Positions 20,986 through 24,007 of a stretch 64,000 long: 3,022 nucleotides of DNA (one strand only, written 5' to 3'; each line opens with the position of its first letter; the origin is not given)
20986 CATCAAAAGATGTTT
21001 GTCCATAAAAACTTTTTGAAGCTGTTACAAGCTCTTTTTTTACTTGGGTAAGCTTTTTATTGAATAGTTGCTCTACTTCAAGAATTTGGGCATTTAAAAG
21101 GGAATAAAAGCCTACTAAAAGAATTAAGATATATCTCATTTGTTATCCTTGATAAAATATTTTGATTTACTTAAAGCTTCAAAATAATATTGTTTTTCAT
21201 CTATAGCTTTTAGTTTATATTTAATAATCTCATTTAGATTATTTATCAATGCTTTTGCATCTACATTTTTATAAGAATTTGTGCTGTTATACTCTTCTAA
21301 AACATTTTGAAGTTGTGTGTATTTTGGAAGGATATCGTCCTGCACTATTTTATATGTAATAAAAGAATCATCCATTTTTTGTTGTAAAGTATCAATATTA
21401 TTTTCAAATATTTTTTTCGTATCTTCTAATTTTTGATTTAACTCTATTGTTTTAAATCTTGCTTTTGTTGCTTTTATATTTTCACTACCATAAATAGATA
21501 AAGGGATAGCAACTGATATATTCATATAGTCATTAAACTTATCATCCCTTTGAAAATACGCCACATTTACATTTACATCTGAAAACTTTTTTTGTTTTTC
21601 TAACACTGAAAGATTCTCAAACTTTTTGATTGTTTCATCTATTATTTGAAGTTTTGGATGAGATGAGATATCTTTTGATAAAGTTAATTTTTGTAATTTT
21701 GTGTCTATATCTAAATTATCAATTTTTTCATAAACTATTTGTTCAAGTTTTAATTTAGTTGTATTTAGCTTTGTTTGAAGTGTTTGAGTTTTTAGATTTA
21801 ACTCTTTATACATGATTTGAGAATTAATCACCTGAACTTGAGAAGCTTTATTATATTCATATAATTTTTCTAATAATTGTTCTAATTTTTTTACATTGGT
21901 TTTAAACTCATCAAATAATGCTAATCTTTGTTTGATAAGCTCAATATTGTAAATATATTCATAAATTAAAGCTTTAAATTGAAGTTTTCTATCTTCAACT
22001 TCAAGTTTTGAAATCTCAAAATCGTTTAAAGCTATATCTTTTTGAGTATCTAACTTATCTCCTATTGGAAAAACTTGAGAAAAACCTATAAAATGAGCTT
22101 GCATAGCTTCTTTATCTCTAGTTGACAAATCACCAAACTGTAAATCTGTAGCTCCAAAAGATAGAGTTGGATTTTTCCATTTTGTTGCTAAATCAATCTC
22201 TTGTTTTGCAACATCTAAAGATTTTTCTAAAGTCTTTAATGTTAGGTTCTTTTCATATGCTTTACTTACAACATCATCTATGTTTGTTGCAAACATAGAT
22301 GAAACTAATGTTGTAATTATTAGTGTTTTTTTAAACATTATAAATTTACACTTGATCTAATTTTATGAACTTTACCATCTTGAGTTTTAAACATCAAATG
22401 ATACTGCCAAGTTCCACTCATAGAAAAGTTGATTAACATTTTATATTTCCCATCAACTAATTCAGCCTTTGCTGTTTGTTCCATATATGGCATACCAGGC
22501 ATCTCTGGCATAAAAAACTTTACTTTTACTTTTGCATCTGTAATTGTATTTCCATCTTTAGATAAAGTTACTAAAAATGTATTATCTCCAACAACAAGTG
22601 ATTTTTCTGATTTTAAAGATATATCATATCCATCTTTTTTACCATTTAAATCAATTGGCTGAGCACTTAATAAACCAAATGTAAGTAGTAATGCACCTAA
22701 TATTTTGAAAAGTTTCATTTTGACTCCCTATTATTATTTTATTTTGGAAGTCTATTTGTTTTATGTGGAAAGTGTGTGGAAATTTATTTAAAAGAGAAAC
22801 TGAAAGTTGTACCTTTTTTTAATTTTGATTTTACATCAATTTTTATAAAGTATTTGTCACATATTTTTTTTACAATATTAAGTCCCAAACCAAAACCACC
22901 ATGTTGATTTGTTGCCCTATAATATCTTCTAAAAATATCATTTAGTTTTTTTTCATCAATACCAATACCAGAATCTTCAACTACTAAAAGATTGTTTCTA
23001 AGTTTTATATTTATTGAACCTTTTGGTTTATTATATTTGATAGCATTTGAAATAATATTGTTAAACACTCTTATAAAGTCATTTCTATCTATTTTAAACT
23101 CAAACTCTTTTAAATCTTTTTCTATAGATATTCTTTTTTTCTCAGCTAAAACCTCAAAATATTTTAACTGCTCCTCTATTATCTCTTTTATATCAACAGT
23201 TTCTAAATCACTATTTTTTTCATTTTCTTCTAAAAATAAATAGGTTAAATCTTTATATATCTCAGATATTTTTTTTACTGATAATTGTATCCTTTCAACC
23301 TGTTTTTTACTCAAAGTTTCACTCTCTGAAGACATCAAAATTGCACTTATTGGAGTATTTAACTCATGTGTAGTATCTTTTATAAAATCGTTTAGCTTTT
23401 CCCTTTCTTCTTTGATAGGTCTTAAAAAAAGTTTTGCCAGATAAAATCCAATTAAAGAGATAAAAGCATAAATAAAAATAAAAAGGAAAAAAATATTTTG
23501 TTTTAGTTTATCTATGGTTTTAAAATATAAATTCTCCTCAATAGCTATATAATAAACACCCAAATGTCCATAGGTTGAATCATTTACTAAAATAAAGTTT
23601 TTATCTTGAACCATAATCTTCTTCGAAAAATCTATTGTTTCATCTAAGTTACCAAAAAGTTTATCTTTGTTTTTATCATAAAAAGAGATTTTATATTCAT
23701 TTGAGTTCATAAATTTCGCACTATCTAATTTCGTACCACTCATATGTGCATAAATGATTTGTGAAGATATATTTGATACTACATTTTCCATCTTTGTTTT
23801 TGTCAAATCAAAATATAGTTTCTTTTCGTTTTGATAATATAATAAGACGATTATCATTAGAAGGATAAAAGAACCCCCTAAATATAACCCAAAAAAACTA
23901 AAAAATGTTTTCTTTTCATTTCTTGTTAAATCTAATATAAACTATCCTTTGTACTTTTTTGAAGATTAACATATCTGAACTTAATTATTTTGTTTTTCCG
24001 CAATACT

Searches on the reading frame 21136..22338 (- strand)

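Call 6: search_protein_families(library=pfam, proteins=[window:21136-22338:-])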
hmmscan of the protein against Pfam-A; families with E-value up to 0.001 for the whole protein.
window:21136-22338:- (400 aa): 1 family
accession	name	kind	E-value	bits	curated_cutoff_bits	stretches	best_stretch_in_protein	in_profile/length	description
PF02321.23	OEP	-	1.1e-22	81.2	22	1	21-201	2-185/187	Outer membrane efflux protein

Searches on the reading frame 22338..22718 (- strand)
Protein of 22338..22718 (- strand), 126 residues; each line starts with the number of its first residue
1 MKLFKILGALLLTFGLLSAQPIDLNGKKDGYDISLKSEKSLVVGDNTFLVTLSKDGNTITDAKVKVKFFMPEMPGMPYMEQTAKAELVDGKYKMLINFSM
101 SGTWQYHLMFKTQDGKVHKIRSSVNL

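Call 6: search_protein_families(library=pfam, proteins=[window:22338-22718:-])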
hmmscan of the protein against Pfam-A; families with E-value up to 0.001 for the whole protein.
window:22338-22718:- (126 aa): 1 family
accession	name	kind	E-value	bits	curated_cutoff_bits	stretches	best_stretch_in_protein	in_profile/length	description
PF13115.11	YtkA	-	5.6e-25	88.2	25.9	1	27-108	3-84/85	YtkA-like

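Call 63: search_protein_families(library=ncbifam, proteins=[window:22338-22718:-], max_evalue=0.001)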
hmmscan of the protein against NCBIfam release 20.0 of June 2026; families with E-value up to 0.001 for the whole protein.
window:22338-22718:- (126 aa): 0 families

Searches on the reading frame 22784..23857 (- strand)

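Call 6: search_protein_families(library=pfam, proteins=[window:22784-23857:-])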
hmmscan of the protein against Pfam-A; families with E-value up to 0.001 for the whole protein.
window:22784-23857:- (357 aa): 3 families
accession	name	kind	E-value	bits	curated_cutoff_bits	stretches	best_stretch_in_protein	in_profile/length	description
PF02518.31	HATPase_c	-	4.3e-23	82.3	26.4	1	257-356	2-107/111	Histidine kinase-, DNA gyrase B-, and HSP90-like ATPase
PF00512.31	HisKA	-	2.5e-07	31.1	26.9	1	155-206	2-59/66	His Kinase A (phospho-acceptor) domain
PF14501.12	HATPase_c_5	-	0.00093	19.5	22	0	257-344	2-90/102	GHKL domain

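Call 63: search_protein_families(library=ncbifam, proteins=[window:22784-23857:-], max_evalue=0.001)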
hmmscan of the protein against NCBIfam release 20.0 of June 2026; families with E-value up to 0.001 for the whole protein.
window:22784-23857:- (357 aa): 67 families (the best 25 are shown)
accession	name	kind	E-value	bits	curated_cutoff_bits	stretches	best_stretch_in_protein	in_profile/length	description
NF041735.1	hist_kin_RppB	equivalog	1e-36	126.7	400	1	112-354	173-435/438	two-component system sensor histidine kinase RppB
NF046044.1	PnpS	equivalog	1.5e-36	126.3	400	1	155-356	170-389/390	two-component system histidine kinase PnpS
TIGR02966.1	phoR_proteo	equivalog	1.1e-35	123.3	334.2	1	156-356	115-333/333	phosphate regulon sensor histidine kinase PhoR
NF052314.1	T9SS_HK_PorY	subfamily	2.1e-35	122.6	350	1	153-343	209-406/418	PorY family sensor histidine kinase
TIGR01386.1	cztS_silS_copS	subfamily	1.2e-30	106.9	292.55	1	153-356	239-456/457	heavy metal sensor histidine kinase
NF033092.0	HK_WalK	equivalog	2.5e-30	105.7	725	1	156-355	373-591/594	cell wall metabolism sensor histidine kinase WalK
TIGR02956.1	TMAO_torS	equivalog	1.1e-24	86.7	676.5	1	159-356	468-680/967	TMAO reductase system sensor histidine kinase/response regulator TorS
NF012163.2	BaeS_SmeS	equivalog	2.1e-24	86.3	500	1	152-334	237-434/457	sensor histidine kinase efflux regulator BaeS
NF008312.0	PRK11100.1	equivalog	2.1e-24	86.2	356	1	150-353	251-469/477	two-component system sensor histidine kinase CreC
NF007898.0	PRK10604.1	equivalog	3e-22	79.4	478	1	158-356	215-421/433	two-component system sensor histidine kinase RstB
NF008468.0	PRK11360.1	equivalog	3.2e-22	78.6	646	1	162-356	403-606/616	two-component system sensor histidine kinase AtoS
NF007007.0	PRK09470.1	equivalog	7.8e-22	77.8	486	1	158-334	248-435/463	envelope stress sensor histidine kinase CpxA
NF041832.1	near_NosP_CTERM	subfamily_domain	1.4e-21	77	400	1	170-354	22-221/370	NahK/ErcS family hybrid sensor histidine kinase/response regulator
NF008302.0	PRK11091.1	equivalog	2.3e-21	75.7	838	1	152-355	281-502/779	aerobic respiration two-component sensor histidine kinase ArcB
NF006800.0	PRK09303.1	equivalog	6.6e-21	74.7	342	1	159-355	155-374/383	histidine kinase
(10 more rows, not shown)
